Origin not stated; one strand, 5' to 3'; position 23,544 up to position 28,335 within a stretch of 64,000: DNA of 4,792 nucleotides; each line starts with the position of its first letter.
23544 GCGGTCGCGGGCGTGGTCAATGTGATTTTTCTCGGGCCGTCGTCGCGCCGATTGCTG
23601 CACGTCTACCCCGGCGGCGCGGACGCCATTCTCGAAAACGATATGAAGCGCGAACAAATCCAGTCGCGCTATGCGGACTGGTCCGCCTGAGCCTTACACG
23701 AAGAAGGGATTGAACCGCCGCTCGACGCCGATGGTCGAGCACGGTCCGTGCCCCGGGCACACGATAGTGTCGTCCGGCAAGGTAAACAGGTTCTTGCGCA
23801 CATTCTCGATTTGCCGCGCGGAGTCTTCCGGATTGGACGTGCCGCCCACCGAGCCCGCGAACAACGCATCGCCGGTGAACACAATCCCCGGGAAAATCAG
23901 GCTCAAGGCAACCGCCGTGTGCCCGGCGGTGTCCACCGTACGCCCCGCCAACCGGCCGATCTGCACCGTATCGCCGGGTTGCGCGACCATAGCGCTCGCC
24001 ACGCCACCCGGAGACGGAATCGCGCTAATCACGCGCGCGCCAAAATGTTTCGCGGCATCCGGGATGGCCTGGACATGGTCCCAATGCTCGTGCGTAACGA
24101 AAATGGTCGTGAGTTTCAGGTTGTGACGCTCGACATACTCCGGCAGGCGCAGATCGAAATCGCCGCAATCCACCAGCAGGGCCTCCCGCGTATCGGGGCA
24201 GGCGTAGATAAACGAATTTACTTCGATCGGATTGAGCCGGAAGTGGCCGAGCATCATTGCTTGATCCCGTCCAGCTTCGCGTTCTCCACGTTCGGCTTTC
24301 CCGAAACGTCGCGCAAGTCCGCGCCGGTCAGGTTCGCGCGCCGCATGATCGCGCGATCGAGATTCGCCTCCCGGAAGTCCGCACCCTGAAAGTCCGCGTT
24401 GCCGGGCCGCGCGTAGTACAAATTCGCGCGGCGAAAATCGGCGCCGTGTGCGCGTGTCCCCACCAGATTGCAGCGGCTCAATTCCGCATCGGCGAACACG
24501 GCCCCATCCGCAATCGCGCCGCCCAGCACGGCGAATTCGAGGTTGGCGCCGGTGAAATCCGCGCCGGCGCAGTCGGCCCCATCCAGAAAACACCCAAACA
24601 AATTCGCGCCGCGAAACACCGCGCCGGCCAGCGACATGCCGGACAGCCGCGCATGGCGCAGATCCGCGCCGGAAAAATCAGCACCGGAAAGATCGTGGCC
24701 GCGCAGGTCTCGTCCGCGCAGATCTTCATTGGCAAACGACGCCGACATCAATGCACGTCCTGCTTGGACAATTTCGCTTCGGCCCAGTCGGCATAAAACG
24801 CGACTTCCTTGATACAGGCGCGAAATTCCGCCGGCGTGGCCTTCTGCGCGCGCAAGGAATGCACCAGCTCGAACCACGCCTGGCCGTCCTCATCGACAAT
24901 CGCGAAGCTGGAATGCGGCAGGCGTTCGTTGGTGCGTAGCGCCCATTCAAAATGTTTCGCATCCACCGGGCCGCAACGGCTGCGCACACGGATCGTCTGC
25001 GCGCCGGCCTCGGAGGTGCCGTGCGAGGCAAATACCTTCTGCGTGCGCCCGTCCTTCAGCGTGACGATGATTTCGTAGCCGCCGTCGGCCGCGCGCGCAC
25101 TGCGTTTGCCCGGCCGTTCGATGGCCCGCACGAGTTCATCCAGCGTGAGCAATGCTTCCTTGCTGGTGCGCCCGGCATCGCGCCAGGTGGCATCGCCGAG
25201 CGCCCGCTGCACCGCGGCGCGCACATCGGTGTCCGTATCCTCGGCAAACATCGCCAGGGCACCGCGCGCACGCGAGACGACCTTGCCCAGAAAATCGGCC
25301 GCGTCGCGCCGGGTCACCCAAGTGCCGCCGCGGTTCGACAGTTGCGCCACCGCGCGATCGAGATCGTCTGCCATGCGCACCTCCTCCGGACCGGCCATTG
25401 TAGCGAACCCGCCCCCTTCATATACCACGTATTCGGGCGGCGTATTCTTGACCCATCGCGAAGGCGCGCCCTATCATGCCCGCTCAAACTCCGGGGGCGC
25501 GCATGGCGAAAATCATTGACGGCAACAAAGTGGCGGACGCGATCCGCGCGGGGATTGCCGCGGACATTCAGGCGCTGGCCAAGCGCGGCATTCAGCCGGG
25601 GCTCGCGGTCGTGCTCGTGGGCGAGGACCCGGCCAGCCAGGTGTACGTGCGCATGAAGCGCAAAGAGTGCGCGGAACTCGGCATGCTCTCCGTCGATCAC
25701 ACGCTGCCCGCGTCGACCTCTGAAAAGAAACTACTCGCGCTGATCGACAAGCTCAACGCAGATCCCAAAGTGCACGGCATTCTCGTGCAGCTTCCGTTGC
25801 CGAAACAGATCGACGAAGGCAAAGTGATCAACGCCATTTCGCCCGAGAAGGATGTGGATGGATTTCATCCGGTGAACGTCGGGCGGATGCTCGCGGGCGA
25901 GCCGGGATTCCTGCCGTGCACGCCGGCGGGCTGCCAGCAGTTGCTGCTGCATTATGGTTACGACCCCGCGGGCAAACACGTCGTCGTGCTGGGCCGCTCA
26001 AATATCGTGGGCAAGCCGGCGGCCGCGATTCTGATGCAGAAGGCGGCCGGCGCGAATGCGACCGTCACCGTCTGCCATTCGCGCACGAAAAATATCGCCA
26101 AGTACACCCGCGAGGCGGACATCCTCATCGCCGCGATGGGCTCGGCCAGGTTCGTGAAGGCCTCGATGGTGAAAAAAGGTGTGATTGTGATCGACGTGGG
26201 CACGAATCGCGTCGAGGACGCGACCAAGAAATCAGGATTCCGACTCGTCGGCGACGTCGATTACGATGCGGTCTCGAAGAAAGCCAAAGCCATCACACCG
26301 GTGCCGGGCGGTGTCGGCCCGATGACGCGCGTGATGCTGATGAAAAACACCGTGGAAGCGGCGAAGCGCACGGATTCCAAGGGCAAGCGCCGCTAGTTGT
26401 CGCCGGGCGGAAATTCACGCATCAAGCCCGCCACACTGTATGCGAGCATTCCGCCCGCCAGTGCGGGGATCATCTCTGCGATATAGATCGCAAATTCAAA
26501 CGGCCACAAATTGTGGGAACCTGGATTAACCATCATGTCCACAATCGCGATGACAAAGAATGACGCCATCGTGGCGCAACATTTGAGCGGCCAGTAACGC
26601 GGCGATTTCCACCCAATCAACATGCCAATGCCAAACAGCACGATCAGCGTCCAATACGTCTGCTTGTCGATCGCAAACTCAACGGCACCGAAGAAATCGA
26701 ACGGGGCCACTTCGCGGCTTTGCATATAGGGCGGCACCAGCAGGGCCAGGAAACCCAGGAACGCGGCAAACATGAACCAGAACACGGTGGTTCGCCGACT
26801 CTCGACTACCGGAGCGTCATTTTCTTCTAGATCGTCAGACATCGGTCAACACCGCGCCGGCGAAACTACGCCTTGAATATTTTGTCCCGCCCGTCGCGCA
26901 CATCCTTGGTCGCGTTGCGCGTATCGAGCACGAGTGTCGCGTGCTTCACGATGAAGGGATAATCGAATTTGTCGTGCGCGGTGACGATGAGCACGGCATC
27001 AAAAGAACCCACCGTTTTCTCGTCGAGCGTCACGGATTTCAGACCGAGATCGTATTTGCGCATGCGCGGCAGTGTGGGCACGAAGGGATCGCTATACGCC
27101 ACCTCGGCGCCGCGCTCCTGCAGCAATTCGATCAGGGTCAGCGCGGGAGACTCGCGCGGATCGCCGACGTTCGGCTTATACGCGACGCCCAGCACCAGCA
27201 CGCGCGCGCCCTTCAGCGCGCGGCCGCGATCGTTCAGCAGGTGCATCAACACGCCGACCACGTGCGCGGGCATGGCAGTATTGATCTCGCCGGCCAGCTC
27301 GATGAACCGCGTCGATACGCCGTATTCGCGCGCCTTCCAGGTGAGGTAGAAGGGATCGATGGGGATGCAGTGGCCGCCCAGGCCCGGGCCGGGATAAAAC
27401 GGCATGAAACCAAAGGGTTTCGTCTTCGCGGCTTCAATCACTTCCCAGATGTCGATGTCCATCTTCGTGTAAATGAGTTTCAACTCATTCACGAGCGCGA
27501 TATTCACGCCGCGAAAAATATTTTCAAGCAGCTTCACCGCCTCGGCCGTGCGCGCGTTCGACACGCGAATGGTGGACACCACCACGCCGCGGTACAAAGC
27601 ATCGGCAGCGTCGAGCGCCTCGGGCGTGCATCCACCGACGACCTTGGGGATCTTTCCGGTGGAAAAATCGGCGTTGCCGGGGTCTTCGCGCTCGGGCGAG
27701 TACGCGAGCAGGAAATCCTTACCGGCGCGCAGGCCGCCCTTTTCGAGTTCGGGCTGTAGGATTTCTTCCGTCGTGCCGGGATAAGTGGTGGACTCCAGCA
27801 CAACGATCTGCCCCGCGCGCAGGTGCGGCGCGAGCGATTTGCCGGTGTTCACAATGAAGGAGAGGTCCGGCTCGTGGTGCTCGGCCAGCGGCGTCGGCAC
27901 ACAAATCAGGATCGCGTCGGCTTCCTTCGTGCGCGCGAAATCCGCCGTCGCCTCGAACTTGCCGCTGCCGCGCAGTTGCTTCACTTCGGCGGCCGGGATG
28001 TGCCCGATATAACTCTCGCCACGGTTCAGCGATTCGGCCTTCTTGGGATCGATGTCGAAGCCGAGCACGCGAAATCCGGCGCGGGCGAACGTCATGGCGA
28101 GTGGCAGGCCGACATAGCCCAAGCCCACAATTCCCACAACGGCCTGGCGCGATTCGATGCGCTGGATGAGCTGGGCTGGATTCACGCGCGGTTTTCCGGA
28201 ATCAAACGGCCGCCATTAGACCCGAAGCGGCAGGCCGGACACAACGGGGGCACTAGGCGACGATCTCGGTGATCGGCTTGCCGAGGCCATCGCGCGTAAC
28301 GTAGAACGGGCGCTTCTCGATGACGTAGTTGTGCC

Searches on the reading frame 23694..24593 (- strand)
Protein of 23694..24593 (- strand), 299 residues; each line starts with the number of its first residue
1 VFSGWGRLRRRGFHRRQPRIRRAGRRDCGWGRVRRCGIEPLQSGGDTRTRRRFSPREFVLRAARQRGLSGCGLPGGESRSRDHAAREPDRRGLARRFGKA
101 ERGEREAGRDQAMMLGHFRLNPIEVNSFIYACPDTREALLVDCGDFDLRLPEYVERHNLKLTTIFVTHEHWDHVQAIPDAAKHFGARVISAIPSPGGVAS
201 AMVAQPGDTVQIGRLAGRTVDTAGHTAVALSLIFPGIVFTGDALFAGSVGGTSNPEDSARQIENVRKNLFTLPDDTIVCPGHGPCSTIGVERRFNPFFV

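Call 73: search_protein_families(library=pfam, proteins=[window:23694-24593:-], max_evalue=0.001)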
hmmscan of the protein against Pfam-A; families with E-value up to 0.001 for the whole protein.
window:23694-24593:- (299 aa): 2 families
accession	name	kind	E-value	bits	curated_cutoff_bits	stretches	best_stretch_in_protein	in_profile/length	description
PF00753.33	Lactamase_B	-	9.6e-16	58.7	22.7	2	123-189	4-72/196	Metallo-beta-lactamase superfamily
PF12706.13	Lactamase_B_2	-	0.00035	20.7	27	1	140-228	4-98/200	Beta-lactamase superfamily domain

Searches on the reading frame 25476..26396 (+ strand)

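Call 13: search_protein_families(library=pfam, proteins=[window:25476-26396:+], max_evalue=0.001)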
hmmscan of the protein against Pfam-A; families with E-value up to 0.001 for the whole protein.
window:25476-26396:+ (306 aa): 2 families
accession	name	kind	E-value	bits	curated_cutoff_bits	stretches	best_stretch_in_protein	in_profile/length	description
PF02882.25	THF_DHG_CYH_C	-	3.8e-68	228.3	27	1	131-298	1-158/160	Tetrahydrofolate dehydrogenase/cyclohydrolase, NAD(P)-binding domain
PF00763.28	THF_DHG_CYH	-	3e-46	156.8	32.8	1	14-128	1-115/115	Tetrahydrofolate dehydrogenase/cyclohydrolase, catalytic domain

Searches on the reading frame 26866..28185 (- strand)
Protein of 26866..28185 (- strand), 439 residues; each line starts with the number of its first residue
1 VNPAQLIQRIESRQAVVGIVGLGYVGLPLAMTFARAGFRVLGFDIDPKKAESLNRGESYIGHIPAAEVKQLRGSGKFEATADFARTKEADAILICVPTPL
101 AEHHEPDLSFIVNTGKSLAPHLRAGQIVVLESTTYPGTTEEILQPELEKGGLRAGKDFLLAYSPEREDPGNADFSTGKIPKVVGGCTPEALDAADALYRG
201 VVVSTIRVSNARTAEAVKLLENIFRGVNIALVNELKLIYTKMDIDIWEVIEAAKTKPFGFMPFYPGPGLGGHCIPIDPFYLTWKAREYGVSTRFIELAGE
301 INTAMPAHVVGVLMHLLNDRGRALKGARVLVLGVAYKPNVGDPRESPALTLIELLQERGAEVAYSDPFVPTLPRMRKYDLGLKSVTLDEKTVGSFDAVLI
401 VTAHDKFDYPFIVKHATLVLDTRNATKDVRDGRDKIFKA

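Call 13: search_protein_families(library=pfam, proteins=[window:26866-28185:-], max_evalue=0.001)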
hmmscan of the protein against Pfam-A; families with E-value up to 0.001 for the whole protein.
window:26866-28185:- (439 aa): 7 families
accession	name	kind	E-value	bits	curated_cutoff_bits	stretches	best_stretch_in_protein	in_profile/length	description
PF03721.20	UDPG_MGDP_dh_N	-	2e-44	151.9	27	1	17-192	3-181/187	UDP-glucose/GDP-mannose dehydrogenase family, NAD binding domain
PF00984.24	UDPG_MGDP_dh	-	7.9e-32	109.7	25.4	1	212-303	1-93/94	UDP-glucose/GDP-mannose dehydrogenase family, central domain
PF03720.21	UDPG_MGDP_dh_C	-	3.8e-23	82.3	30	1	330-427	1-102/103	UDP-glucose/GDP-mannose dehydrogenase family, UDP binding domain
PF03446.21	NAD_binding_2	-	2.1e-09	38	21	1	17-145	2-106/161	NAD binding domain of 6-phosphogluconate dehydrogenase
PF10727.15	Rossmann-like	-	0.00039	20.6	23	0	11-151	11-124/131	Rossmann-like domain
PF02737.24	3HCDH_N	-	0.00041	20.7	22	1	17-54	2-39/180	3-hydroxyacyl-CoA dehydrogenase, NAD binding domain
PF02826.25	2-Hacid_dh_C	-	0.00087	19.2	25.1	0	10-52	32-74/178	D-isomer specific 2-hydroxyacid dehydrogenase, NAD binding domain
